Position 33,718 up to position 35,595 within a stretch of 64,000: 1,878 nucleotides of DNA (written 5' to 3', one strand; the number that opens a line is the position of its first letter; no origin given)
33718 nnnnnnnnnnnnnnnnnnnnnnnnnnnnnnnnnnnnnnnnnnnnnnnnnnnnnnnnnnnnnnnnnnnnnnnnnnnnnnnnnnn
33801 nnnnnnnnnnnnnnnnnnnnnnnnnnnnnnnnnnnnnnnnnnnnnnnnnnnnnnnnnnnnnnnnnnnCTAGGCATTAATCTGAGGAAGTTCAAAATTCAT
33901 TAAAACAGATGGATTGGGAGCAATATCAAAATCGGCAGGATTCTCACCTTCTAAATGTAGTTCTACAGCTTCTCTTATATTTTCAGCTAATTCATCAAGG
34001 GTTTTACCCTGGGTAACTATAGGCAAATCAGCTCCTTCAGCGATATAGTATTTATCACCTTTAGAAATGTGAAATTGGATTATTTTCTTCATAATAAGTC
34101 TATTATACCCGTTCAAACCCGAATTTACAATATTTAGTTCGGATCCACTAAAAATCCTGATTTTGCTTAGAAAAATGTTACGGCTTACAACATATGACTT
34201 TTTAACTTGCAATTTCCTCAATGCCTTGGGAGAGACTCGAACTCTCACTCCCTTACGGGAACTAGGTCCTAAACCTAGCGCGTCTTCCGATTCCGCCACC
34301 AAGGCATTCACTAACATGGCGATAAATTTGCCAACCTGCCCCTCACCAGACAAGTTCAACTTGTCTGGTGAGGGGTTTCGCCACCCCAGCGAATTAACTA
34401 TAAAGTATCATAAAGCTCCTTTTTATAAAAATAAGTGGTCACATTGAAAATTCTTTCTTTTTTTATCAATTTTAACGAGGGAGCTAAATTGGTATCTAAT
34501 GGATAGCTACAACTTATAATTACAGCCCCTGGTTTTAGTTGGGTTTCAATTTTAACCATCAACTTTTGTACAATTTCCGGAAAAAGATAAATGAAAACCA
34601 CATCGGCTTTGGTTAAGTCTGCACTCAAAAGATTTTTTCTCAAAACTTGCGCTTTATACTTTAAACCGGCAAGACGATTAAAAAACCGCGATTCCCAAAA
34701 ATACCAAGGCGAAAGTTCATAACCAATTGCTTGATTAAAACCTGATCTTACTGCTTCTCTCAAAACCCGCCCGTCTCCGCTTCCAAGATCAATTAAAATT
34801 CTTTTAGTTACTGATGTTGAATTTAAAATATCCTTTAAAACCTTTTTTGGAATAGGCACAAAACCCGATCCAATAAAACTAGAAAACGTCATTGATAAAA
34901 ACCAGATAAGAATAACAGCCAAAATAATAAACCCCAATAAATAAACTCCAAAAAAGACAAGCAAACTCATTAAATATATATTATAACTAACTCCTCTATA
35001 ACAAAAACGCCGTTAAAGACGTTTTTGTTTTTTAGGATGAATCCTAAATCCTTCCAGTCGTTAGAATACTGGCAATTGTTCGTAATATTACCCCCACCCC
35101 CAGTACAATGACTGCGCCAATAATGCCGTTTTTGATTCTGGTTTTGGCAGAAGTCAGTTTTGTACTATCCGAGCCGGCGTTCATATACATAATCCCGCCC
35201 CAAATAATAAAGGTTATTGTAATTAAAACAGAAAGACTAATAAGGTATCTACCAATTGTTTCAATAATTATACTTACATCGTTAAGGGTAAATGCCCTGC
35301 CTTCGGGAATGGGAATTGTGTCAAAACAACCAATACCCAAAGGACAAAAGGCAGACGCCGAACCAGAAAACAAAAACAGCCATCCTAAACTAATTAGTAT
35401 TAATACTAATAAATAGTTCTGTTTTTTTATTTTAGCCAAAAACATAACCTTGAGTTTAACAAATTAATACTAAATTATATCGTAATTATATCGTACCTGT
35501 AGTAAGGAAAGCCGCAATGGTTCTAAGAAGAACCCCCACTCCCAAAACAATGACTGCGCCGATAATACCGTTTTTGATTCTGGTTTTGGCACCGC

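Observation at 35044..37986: Tandem array of five VirB2/TrbC-like pilin paralogs between toxin-antitoxin pairs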

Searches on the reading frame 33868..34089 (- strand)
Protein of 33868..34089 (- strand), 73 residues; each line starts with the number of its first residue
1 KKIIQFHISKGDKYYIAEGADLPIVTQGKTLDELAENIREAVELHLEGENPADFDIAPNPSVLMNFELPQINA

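Call 62: search_protein_families(library=pfam, proteins=[window:33868-34089:-], max_evalue=0.01)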
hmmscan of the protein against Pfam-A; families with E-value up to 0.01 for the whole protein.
window:33868-34089:- (73 aa): 1 family
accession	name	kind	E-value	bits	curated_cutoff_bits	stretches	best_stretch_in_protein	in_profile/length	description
PF15919.11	HicB_lk_antitox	-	0.0039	17.8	27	1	21-57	19-56/123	HicB_like antitoxin of bacterial toxin-antitoxin system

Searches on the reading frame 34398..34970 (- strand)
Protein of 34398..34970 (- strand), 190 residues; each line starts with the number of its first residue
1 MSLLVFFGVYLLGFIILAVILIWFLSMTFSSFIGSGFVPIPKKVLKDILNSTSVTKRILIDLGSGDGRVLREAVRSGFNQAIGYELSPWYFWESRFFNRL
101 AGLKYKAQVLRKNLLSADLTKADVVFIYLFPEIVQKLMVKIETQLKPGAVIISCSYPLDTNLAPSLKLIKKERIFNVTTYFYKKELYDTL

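Call 9: search_protein_families(library=pfam, proteins=[window:34398-34970:-], max_evalue=0.001)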
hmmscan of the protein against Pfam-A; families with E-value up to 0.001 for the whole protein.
window:34398-34970:- (190 aa): 2 families
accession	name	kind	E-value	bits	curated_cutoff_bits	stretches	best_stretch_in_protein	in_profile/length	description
PF08123.19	DOT1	-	0.00031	20.8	23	0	109-174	109-172/205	Histone methylation protein DOT1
PF13489.12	Methyltransf_23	-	0.00087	19.5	27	0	55-89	22-55/164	Methyltransferase domain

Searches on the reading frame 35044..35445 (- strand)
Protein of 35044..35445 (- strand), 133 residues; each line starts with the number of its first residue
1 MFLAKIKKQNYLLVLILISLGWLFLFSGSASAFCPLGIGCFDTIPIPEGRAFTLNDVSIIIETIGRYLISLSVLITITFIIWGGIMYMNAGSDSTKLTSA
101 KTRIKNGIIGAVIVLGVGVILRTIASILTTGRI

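Call 6: search_protein_families(library=pfam, proteins=[window:35044-35445:-], max_evalue=1)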
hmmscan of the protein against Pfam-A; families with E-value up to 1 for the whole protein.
window:35044-35445:- (133 aa): 3 families
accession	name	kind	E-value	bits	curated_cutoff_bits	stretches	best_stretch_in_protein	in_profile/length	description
PF18895.5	T4SS_pilin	-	7.3e-07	29.6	26.6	1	60-122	8-69/71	Type IV secretion system pilin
PF24674.1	MACPF_SNTX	-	0.045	13.3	27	1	53-104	49-100/301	SNTX, MACPF/CDC-like domain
PF23396.1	DUF7103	-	0.057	13.8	27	1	58-119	20-80/159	Family of unknown function (DUF7103)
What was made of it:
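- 35044..35445 (-): pil1, a canonical short VirB2-like pilin (133 aa). It has a signal peptide (likely cleavage after SGSASA), 2 Cys in the mature N-terminus and a two-helix hairpin. PF18895 at 29.6 bits, E=7e-7 (call 6).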

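Call 12: search_protein_families(library=ncbifam, proteins=[window:35044-35445:-], max_evalue=0.1)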
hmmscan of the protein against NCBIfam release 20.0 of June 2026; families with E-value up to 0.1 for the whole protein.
window:35044-35445:- (133 aa): 1 family
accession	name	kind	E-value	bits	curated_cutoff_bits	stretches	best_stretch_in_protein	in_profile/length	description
NF045849.1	ICE_MMCAP2_0565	equivalog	0.00096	18.8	40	1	55-127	7-79/80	Mbov_0395 family pilin-like conjugal transfer protein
